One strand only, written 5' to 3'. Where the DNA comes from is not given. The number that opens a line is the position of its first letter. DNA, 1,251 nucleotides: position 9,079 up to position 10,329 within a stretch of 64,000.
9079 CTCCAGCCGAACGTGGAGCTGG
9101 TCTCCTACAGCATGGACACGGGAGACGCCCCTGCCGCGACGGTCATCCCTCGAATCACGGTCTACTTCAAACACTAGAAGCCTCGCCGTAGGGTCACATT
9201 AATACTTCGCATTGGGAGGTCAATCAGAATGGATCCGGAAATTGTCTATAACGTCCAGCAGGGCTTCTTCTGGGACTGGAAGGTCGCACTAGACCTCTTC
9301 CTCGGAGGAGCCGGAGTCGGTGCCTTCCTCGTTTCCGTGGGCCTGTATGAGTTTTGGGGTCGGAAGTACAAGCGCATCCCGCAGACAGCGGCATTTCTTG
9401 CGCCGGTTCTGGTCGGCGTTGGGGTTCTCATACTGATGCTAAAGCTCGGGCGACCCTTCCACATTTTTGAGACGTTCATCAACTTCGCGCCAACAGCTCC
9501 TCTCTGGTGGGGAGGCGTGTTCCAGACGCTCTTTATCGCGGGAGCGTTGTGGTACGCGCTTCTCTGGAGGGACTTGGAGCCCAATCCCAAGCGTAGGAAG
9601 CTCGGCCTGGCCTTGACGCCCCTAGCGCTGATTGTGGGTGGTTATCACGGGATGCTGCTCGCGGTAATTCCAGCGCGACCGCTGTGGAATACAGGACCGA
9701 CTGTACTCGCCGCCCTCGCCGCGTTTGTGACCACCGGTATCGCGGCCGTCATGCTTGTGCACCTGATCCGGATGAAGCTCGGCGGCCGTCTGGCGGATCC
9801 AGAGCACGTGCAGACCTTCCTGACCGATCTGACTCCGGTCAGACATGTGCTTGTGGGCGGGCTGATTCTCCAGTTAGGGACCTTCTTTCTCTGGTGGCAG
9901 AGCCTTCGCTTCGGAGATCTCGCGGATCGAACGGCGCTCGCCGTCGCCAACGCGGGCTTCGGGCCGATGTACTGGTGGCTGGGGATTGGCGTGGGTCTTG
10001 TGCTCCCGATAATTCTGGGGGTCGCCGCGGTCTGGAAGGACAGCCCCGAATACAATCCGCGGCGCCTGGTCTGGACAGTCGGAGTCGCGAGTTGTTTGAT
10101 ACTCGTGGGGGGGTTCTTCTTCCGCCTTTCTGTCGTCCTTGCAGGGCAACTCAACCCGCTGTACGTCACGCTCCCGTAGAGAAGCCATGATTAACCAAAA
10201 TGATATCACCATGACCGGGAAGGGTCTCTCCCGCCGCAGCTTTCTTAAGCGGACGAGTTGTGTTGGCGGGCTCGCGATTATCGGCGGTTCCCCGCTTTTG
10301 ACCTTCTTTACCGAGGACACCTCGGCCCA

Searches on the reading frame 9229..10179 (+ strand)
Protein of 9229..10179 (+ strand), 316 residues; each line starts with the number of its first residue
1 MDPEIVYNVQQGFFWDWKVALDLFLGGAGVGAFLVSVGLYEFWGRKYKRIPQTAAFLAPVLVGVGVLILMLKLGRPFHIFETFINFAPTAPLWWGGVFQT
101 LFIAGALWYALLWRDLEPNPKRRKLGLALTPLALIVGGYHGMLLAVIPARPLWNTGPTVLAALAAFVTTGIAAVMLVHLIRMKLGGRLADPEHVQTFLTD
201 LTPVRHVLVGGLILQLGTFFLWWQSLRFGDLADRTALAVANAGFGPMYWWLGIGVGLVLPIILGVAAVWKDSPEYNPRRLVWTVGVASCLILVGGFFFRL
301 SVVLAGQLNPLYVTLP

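Call 3: search_protein_families(library=pfam, proteins=[window:9229-10179:+])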
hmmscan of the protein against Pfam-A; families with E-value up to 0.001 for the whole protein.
window:9229-10179:+ (316 aa): 3 families
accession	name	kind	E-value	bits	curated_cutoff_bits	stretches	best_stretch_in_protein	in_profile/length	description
PF03916.19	NrfD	-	7.1e-28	98.6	25.8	1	9-308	5-310/313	Polysulphide reductase, NrfD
PF14589.11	NrfD_2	-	3e-09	37.5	27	1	13-308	12-274/281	Polysulfide reductase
PF04976.17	DmsC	-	0.00014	21.9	22.3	1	17-180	8-172/275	DMSO reductase anchor subunit (DmsC)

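Call 4: search_protein_families(library=ncbifam, proteins=[window:9229-10179:+])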
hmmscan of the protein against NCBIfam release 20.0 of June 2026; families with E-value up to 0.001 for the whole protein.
window:9229-10179:+ (316 aa): 2 families
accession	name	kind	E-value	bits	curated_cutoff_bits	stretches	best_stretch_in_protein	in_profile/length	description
TIGR03148.1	cyt_nit_nrfD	equivalog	8.8e-23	81.1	347.6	2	124-308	143-313/316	cytochrome c nitrite reductase subunit NrfD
NF045798.1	DsrP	equivalog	0.00024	20.6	350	1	13-184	47-212/346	sulfate reduction electron transfer complex DsrMKJOP subunit DsrP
